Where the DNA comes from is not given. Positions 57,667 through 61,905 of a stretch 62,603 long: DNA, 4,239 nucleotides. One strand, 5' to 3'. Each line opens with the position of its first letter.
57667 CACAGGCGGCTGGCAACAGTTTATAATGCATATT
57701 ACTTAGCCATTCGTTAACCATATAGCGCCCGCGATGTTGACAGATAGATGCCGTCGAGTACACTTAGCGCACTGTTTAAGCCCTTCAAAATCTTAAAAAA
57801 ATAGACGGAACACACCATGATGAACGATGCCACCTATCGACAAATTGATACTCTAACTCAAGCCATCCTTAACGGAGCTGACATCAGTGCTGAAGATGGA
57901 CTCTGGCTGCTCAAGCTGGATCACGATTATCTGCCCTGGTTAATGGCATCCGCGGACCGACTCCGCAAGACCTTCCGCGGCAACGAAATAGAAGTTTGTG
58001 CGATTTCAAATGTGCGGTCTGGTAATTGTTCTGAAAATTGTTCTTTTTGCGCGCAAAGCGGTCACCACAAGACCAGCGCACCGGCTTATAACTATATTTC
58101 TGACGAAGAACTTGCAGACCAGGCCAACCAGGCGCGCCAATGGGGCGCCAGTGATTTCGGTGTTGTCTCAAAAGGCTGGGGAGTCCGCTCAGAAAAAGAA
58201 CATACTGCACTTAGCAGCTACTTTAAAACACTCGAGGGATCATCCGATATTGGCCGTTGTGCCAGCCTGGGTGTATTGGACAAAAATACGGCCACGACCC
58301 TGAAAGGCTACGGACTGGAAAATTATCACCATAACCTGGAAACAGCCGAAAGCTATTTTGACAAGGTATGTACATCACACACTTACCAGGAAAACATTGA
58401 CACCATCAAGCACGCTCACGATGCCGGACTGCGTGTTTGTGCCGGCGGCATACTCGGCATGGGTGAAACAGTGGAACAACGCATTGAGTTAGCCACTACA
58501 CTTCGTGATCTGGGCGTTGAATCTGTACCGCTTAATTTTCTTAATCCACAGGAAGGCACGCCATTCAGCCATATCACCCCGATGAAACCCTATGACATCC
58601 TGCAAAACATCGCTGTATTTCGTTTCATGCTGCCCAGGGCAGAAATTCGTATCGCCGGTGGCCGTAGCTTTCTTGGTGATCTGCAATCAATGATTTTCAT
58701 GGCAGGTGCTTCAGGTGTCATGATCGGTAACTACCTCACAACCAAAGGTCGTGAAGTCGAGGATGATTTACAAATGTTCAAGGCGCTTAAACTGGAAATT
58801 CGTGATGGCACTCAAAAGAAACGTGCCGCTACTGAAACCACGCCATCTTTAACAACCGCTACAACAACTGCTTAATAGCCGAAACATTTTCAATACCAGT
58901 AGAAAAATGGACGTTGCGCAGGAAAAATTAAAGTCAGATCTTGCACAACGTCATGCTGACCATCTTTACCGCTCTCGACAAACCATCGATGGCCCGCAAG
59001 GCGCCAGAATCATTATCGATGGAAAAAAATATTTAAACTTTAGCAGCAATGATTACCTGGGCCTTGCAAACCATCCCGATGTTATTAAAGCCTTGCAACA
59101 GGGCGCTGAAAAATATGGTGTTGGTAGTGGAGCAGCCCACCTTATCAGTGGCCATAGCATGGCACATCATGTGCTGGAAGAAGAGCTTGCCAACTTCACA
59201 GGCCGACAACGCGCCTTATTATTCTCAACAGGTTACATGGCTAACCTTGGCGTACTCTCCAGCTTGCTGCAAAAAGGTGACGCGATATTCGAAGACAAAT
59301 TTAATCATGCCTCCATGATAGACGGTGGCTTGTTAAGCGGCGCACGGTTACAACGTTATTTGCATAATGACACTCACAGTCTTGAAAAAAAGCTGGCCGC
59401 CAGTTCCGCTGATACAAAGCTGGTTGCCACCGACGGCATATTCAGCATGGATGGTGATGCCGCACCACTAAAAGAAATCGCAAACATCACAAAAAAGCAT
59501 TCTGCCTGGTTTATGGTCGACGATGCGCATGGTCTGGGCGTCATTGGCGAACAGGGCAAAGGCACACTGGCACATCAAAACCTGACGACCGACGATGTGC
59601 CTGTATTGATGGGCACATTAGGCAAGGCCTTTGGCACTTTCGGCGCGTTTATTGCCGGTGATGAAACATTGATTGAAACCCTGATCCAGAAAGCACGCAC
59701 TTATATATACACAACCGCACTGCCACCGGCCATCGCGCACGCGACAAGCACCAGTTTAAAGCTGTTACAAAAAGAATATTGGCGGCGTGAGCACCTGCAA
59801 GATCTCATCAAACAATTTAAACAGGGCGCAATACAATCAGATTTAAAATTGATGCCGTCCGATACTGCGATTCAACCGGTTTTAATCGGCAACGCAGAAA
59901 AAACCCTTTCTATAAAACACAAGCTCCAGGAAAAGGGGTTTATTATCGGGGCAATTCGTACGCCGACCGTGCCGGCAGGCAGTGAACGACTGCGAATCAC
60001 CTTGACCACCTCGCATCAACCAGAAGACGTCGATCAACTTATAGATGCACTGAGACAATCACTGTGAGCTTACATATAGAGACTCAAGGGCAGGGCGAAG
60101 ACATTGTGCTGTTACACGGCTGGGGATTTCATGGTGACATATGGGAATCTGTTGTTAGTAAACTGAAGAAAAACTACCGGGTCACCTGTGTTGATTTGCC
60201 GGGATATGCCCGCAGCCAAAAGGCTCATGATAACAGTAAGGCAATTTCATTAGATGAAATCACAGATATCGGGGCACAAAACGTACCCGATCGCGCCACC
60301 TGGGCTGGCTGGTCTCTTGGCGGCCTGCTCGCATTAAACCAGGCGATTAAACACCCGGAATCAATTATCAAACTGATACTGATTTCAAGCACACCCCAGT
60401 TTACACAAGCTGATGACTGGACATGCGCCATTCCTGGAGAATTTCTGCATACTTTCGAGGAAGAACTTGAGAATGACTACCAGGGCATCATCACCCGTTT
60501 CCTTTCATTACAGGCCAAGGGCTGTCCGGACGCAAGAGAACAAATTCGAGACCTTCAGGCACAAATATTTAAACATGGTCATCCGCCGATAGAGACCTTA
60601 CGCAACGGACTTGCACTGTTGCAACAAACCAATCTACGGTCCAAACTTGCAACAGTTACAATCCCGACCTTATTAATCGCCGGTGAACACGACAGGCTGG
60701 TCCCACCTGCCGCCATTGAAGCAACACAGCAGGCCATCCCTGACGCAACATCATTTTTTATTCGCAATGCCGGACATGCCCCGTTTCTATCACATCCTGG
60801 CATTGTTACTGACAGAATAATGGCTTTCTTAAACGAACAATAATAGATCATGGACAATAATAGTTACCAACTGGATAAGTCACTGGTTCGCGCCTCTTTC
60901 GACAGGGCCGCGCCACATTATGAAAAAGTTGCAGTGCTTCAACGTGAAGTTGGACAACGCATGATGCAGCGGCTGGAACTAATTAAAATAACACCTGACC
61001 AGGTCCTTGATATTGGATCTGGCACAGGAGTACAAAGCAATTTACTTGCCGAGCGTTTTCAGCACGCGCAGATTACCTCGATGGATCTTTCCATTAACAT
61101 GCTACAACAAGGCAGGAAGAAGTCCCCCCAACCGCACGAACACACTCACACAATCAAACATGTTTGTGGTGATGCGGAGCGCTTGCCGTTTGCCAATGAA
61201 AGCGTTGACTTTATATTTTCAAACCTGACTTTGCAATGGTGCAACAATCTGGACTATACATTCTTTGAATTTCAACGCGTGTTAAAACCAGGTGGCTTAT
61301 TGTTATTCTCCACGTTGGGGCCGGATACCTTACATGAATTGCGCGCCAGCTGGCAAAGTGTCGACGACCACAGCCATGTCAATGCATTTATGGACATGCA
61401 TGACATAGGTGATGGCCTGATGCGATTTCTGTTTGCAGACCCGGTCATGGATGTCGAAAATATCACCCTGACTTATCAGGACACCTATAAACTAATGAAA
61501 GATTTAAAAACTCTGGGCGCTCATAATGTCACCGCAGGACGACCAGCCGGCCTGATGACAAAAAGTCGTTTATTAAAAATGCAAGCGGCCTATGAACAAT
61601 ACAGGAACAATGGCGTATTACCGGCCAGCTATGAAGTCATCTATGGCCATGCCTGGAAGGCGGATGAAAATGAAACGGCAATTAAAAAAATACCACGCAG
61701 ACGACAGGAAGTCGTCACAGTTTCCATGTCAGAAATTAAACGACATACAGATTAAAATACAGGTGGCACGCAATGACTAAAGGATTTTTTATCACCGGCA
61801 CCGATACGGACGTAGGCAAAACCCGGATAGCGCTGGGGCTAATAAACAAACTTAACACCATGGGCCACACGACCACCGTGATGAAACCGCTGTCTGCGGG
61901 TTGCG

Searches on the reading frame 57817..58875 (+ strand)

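Call 45: search_protein_families(library=pfam, proteins=[window:57817-58875:+], max_evalue=0.00001)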
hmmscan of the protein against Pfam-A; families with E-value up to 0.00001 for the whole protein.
window:57817-58875:+ (352 aa): 2 families
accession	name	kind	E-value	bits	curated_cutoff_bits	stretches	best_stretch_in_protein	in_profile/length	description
PF06968.18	BATS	-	3.9e-26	91.5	22.2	1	238-326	1-87/88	Biotin and Thiamin Synthesis associated domain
PF04055.27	Radical_SAM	-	5.5e-17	62.9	29.5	1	68-226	4-163/166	Radical SAM superfamily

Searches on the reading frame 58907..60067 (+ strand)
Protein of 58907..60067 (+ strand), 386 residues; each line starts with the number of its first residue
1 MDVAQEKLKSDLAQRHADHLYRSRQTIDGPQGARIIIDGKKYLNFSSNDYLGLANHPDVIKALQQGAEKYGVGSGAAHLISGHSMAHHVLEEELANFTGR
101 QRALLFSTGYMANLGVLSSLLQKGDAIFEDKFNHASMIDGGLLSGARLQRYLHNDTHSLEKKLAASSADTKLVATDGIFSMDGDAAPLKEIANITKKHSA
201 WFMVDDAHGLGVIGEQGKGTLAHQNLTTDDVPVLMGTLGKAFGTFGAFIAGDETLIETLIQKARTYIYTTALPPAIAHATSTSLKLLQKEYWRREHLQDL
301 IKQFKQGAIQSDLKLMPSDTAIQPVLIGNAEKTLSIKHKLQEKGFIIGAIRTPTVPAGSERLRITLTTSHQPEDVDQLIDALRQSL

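Call 45: search_protein_families(library=pfam, proteins=[window:58907-60067:+], max_evalue=0.00001)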
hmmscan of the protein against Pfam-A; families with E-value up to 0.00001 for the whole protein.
window:58907-60067:+ (386 aa): 1 family
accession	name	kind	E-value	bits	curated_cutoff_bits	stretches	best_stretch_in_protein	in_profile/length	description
PF00155.27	Aminotran_1_2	-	2.2e-58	198.6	19.7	1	41-382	2-361/361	Aminotransferase class I and II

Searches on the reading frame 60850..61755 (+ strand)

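Call 45: search_protein_families(library=pfam, proteins=[window:60850-61755:+], max_evalue=0.00001)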
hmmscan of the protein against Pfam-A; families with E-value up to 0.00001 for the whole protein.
window:60850-61755:+ (301 aa): 6 families
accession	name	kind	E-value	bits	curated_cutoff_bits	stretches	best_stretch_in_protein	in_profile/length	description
PF08241.18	Methyltransf_11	-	2.7e-24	86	21.2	1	53-153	1-95/95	Methyltransferase domain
PF13649.12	Methyltransf_25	-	9.6e-21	74.7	27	1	52-149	1-97/97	Methyltransferase domain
PF13847.12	Methyltransf_31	-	1.6e-15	57.5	27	1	51-171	6-125/145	Methyltransferase domain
PF01209.24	Ubie_methyltran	-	3e-13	50.1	20.1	1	46-153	45-151/233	ubiE/COQ5 methyltransferase family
PF13489.12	Methyltransf_23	-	3.2e-13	50.2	27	1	39-180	13-145/164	Methyltransferase domain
PF08242.18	Methyltransf_12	-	2.6e-12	47.8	30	1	53-151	1-98/98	Methyltransferase domain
